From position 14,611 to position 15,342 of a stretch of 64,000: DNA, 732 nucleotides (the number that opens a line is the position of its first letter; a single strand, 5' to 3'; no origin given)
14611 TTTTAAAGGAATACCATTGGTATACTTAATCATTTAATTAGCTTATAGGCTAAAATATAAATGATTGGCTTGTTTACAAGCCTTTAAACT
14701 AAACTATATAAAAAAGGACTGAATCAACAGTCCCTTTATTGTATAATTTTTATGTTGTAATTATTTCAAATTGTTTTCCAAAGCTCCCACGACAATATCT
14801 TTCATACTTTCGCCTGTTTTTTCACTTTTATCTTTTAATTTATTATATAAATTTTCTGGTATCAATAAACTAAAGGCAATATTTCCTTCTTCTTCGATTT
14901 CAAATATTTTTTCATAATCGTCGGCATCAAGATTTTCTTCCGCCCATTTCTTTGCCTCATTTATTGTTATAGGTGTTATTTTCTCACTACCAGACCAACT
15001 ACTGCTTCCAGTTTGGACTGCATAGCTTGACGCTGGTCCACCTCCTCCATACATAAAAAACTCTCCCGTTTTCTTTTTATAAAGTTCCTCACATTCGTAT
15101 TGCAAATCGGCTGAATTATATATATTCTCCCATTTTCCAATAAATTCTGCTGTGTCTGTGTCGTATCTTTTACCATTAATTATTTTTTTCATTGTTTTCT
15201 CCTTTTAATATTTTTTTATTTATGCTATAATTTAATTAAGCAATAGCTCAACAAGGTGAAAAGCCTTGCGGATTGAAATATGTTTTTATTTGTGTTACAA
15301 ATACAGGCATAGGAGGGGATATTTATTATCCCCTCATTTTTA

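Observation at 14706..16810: Prophage cargo cassette of five small proteins (two extremely acidic) ending in an RHH-like gene: candidate anti-defence (Acr/Aca-like) or lysogenic-conversion module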

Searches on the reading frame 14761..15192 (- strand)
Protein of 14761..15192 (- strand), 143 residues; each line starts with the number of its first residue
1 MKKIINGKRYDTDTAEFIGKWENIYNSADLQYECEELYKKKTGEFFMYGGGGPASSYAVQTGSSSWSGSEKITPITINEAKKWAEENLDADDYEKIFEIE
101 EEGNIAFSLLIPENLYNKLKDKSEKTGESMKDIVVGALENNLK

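Call 6: search_protein_families(library=pfam, proteins=[window:14761-15192:-], max_evalue=1)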
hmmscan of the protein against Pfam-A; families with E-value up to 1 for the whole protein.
window:14761-15192:- (143 aa): 1 family
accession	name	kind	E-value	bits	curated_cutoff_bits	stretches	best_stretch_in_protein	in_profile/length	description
PF12651.13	RHH_3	-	0.02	15.3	21.6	1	107-127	5-25/44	Ribbon-helix-helix domain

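Call 7: search_protein_families(library=phrogs, proteins=[window:14761-15192:-], max_evalue=1)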
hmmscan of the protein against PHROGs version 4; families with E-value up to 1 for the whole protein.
window:14761-15192:- (143 aa): 6 families
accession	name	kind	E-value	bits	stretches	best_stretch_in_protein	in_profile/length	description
phrog_3180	-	transcription regulation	0.0003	21.7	1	106-142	7-43/50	Arc-like repressor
phrog_9615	-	unknown function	0.0031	17.7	1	80-142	121-179/349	-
phrog_582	-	transcription regulation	0.0035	18.6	1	101-142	54-95/105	Arc-like repressor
phrog_5118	-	unknown function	0.026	15.4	1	111-134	23-46/67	-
phrog_38278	-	unknown function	0.035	15.1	0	2-47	95-141/180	-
phrog_29983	-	unknown function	0.11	14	1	98-135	82-119/131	-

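Call 8: search_protein_families(library=ncbifam, proteins=[window:14761-15192:-], max_evalue=1)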
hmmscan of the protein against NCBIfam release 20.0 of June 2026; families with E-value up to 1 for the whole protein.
window:14761-15192:- (143 aa): 0 families

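Call 9: search_protein_families(library=padloc, proteins=[window:14761-15192:-], max_evalue=1)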
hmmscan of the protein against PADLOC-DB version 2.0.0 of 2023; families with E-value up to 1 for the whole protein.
window:14761-15192:- (143 aa): 0 families

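Call 10: search_solved_structures(query=window:14761-15192:-, max_evalue=10)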
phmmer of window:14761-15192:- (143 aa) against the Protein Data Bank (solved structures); distinct sequences matched with E-value up to 10: 4.
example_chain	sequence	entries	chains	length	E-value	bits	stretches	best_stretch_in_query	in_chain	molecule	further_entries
2phz_A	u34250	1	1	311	0.28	14.5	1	85-136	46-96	Iron-uptake system-binding protein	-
4c0n_A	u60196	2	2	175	0.3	14.4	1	42-105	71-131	2-ON-2 HEMOGLOBIN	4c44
2why_A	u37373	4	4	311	0.31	14.3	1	86-136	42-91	Iron-uptake system-binding protein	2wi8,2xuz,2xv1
9r60_A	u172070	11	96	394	1.1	12.5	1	4-26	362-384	Putative polysaccharide export protein Wza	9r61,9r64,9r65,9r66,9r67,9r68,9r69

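Call 13: find_homologous_proteins(query=window:14761-15192:-)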
Query window:14761-15192:- (143 aa): 991 proteins with E <= 0.001 among 1022 candidates; the best 120 are listed.
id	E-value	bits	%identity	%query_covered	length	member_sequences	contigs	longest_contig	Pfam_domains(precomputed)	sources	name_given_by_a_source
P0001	2.2e-79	282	91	99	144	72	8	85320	-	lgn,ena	-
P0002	5.9e-79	281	90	100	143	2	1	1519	-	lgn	-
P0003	9.8e-78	277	88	99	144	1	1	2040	-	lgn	-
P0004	1.5e-77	276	89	100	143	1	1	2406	-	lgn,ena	-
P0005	6.1e-77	274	88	100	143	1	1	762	-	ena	-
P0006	1.2e-76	273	88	100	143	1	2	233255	-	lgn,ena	-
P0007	1.5e-75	270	87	100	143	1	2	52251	-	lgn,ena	-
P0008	2.7e-75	269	86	100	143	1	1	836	-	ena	-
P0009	7.7e-75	267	83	100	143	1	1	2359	-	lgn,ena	-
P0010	7.8e-73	261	86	99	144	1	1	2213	-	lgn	-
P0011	1.1e-72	261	82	99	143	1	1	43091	-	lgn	-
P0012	1.1e-72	260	83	100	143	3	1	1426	-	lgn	-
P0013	3.6e-71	256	80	100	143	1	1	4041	-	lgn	-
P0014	3.9e-71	255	80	99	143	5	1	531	-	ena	-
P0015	1.2e-70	254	79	99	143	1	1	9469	-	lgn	-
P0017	1.0e-69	251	78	100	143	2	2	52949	-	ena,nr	nr:MAG TPA_asm: ParG [Caudoviricetes sp.]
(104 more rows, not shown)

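Call 14: find_encoding_contigs(protein=P0017, flank=6000, max_places=3)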
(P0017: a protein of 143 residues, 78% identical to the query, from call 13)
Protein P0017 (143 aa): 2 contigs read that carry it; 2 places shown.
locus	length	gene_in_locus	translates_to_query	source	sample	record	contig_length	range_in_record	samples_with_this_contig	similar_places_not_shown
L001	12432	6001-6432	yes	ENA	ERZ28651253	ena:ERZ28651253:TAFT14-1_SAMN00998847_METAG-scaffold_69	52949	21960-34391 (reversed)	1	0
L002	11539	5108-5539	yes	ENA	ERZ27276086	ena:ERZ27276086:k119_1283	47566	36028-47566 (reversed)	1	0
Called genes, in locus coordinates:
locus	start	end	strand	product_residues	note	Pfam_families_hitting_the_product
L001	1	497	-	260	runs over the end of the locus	PF02498:Bro-N, PF03374:ANT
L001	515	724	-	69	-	PF01381:HTH_3, PF13443:HTH_26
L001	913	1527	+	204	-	PF12844:HTH_19 (weak), PF13560:HTH_31 (weak), PF01381:HTH_3, PF00717:Peptidase_S24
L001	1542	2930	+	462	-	PF13250:SNIPE, PF10544:T5orf172, PF13455:MUG113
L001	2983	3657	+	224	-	-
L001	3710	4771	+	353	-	PF14659:Phage_int_SAM_3, PF00589:Phage_integrase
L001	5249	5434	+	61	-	-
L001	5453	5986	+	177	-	-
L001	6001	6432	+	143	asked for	-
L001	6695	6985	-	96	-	PF19791:DUF6275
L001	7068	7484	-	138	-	PF15919:HicB_lk_antitox, PF15970:HicB-like_2 (weak)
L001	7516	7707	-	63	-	PF07927:HicA_toxin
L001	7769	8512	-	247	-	PF25309:ELLD, PF08460:SH3_5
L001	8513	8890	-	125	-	-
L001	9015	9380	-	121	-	-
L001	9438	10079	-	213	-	PF02839:CBM_5_12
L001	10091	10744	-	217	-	-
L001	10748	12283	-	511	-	PF01391:Collagen, PF24243:Phage_tail_C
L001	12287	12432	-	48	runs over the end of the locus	-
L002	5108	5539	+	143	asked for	-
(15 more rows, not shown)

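Call 15: find_encoding_contigs(protein=P0001, flank=6000, max_places=4)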
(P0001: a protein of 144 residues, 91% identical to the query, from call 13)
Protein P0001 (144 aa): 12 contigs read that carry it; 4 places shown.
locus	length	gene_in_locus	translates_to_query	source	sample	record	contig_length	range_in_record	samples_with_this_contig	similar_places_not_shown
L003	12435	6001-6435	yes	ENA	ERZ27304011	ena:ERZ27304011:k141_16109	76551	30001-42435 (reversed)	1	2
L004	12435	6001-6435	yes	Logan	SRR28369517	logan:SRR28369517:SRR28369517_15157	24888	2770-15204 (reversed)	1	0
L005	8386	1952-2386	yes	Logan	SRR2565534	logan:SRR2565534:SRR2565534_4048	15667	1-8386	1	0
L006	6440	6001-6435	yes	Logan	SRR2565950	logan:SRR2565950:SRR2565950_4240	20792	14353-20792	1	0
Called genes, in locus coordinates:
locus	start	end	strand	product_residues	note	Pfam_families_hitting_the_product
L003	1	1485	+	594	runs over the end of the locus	PF05895:DUF859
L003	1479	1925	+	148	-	PF27183:Phage_YomQ_N (weak)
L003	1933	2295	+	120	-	-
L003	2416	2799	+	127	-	-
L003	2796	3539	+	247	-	PF25309:ELLD, PF08460:SH3_5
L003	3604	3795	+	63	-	PF07927:HicA_toxin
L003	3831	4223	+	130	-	PF15919:HicB_lk_antitox (weak)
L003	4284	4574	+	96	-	PF19791:DUF6275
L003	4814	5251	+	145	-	-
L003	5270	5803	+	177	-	-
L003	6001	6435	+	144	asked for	-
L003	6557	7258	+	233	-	-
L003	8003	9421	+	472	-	PF00206:Lyase_1, PF10415:FumaraseC_C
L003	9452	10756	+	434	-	PF00375:SDF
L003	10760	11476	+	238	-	PF01177:Asp_Glu_race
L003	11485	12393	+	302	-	PF00126:HTH_1, PF03466:LysR_substrate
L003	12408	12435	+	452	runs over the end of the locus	PF00206:Lyase_1, PF10415:FumaraseC_C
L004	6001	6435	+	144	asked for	-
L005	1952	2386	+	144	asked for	-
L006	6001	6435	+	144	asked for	-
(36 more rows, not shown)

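Call 22: search_solved_structures(query=A1, max_evalue=10, show_alignments=2)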
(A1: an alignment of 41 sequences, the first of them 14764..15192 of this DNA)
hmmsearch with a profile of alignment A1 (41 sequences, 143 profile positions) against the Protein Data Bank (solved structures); distinct sequences matched with E-value up to 10: 8.
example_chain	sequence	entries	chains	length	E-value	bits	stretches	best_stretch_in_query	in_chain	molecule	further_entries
7nyw_I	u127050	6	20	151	0.0081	19.2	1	48-141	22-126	Macrodomain Ter protein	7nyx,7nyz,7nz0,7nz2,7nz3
4c0n_A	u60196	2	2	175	0.067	16.2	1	43-106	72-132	2-ON-2 HEMOGLOBIN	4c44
1b01_A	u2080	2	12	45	0.24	14.4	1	106-142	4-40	TRANSCRIPTIONAL REPRESSOR COPG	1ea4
2cpg_A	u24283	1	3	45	0.24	14.4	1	106-142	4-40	TRANSCRIPTIONAL REPRESSOR COPG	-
5j9q_F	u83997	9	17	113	0.33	14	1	8-72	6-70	Chromatin modification-related protein EAF6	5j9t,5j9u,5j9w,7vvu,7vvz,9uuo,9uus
5tfp_A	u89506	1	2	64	0.4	13.7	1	88-138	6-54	Histone-lysine N-methyltransferase SETDB2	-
4me7_E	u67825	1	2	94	0.71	12.9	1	100-141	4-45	Antitoxin EndoAI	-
4zch_A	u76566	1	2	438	1.9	11.5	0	33-51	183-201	Tumor necrosis factor ligand superfamily member 13,Tumor necrosis factor ligand superfamil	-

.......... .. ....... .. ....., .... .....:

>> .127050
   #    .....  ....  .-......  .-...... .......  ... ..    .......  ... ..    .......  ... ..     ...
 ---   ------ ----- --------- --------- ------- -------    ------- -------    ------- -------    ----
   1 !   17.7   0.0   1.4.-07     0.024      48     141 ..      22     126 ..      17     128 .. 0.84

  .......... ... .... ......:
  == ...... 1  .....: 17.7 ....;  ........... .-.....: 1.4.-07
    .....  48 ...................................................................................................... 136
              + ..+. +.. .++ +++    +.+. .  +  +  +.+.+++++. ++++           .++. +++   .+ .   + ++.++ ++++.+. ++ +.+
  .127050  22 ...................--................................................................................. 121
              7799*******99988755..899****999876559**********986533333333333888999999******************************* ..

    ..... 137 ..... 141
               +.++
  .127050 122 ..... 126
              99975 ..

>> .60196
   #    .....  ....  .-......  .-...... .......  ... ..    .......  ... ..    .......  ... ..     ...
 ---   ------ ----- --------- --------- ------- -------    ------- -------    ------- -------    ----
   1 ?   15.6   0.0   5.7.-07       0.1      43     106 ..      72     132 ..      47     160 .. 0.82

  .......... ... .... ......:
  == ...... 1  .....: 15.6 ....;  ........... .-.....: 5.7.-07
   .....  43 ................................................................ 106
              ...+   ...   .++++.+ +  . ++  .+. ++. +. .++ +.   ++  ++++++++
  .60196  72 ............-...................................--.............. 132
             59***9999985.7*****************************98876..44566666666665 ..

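Call 27: predict_structure(alignment_id=A1)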
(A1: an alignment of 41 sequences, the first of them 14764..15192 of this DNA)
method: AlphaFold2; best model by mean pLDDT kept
length: 143 residues; sequences in the alignment: 41
mean_pLDDT: 89.5   pTM: 0.62
mean pLDDT of the five models: 89.5, 89.4, 89.5, 88.6, 87.4
residues with pLDDT >= 90: 98; 70-90: 36; 50-70: 6; < 50: 3
segments of 3 or more residues with pLDDT < 50: 100-102
pLDDT, mean of each block of 10 residues (from residue 1): 90 95 91 96 93 93 90 95 93 75 68 94 93 90 81
secondary structure, 60 per line:
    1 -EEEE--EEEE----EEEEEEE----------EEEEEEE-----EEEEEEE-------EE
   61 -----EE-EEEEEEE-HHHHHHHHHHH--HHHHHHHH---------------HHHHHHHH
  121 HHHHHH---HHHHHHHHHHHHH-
elements in order: E2-5 E8-11 E16-22 E33-39 E45-51 E69-75 H77-87 H90-97 H113-126 H130-142

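Call 34: search_dna_similar(query=window:14764-15192:-, collection=phages, mode=protein, max_evalue=0.001, max_rows=30, rows=spread)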
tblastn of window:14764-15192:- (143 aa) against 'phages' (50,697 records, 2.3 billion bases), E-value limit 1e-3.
Records with a match: 7; places in all: 7; records where one place covers at least 80% of the query: 3.
Best place of each record, by identity: <60% 7.
By first word of the organism name: Lactobacillus 2; bajarodino 2; Paracoccus 2; Caudoviricetes 1.
By host as written in the record: Paracoccus sp. HS3 2; Limosilactobacillus fermentum IMAU32646 1; Methanomicrobiales 1; Lactobacillus gasseri 1; Peromyscus fraterculus 1; - 1.
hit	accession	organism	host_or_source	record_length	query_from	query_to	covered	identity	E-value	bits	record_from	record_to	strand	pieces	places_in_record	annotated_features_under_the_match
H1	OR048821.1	Lactobacillus phage LFP01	Limosilactobacillus fermentum IMAU32646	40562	1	141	99%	39.7%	4e-25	104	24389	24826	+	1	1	hypothetical protein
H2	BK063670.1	Caudoviricetes sp. vir526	Methanomicrobiales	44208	1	102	71%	45.1%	2e-18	86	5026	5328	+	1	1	hypothetical protein (x2)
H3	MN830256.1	Lactobacillus phage JNU_P7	Lactobacillus gasseri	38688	1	134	94%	33.8%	9e-14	72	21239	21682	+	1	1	hypothetical protein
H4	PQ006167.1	bajarodino virus 27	Peromyscus fraterculus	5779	1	129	90%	29.5%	4e-7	53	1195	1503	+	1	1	hypothetical protein (x2)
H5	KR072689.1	Paracoccus phage Shpa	Paracoccus sp. HS3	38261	1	84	59%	36.5%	8e-9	58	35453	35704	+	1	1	hypothetical protein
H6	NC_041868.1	Paracoccus phage Shpa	Paracoccus sp. HS3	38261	1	84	59%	36.5%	8e-9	58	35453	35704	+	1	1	hypothetical protein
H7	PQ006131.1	bajarodino virus 48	Neotoma bryanti feces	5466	1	99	69%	30.4%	7e-5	47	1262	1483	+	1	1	hypothetical protein (x2)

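Call 36: get_annotated_region(hit=H1, flank=5000)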
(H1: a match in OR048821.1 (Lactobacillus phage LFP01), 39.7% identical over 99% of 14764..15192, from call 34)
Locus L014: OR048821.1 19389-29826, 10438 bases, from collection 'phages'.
description: Lactobacillus phage LFP01, complete genome.
organism: Lactobacillus phage LFP01 (NCBI taxid 3051505)
taxonomy: Viruses; Duplodnaviria; Heunggongvirae; Uroviricota; Caudoviricetes
host: Limosilactobacillus fermentum IMAU32646; source: dairy; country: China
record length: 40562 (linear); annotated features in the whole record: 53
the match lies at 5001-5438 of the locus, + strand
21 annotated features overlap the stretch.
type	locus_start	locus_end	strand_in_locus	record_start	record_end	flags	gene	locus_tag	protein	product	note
CDS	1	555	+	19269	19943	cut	-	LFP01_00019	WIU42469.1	hypothetical protein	-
CDS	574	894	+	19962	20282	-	-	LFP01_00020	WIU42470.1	hypothetical protein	-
CDS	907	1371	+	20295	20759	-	-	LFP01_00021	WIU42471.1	holin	-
CDS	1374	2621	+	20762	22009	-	-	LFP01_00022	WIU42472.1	endolysin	-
CDS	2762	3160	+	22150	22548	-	-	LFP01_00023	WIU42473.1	hypothetical protein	-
CDS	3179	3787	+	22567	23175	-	-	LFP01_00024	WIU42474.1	hypothetical protein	-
CDS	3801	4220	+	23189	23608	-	-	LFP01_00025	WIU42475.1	hypothetical protein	-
CDS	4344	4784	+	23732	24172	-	-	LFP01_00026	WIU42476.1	hypothetical protein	-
CDS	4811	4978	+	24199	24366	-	-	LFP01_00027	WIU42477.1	hypothetical protein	-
CDS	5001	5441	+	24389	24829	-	-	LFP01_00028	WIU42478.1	hypothetical protein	-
CDS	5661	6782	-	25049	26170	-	-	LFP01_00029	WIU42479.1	integrase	-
CDS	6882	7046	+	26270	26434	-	-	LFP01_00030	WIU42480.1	hypothetical protein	-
CDS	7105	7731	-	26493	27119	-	-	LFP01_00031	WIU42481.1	hypothetical protein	-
CDS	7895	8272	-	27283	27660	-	-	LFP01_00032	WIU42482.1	hypothetical protein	-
CDS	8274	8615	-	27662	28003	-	-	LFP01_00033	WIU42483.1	transcriptional regulator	-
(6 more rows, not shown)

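Call 37: get_annotated_region(hit=H3, flank=5000)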
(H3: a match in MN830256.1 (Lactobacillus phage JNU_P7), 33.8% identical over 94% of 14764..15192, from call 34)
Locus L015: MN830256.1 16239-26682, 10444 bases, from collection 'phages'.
description: Lactobacillus phage JNU_P7, complete genome.
organism: Lactobacillus phage JNU_P7 (NCBI taxid 2686385)
taxonomy: Viruses; Duplodnaviria; Heunggongvirae; Uroviricota; Caudoviricetes
host: Lactobacillus gasseri; source: -; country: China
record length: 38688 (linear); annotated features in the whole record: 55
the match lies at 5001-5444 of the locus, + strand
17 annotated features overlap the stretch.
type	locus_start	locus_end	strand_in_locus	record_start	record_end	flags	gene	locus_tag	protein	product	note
CDS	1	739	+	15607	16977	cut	-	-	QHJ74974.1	hypothetical protein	JNU_P7_GM000016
CDS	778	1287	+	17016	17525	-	-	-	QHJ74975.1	hypothetical protein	JNU_P7_GM000017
CDS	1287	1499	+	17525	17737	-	-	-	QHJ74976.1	hypothetical protein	JNU_P7_GM000018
CDS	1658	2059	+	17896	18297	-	-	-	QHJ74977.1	hypothetical protein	JNU_P7_GM000019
CDS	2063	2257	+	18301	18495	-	-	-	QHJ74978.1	hypothetical protein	JNU_P7_GM000020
CDS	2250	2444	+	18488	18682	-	-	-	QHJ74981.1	hypothetical protein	JNU_P7_GM000021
CDS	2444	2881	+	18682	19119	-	-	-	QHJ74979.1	holin, LL-H family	JNU_P7_GM000022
CDS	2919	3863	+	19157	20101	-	-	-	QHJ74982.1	glycosyl hydrolase family 25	JNU_P7_GM000023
CDS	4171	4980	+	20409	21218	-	-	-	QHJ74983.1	hypothetical protein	JNU_P7_GM000024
CDS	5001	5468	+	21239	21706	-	-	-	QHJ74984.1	hypothetical protein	JNU_P7_GM000025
CDS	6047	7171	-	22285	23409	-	-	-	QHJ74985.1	site-specific recombinase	JNU_P7_GM000026; site-specific recombinase, phage integrase family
CDS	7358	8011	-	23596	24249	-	-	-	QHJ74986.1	hypothetical protein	JNU_P7_GM000027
CDS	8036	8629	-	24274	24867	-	-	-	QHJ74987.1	hypothetical protein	JNU_P7_GM000028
CDS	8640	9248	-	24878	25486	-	-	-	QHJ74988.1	Xre family antitoxin component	JNU_P7_GM000029; toxin-antitoxin system, antitoxin component, Xre family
CDS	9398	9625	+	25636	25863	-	-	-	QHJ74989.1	Xre family antitoxin component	JNU_P7_GM000030; toxin-antitoxin system, antitoxin component, Xre family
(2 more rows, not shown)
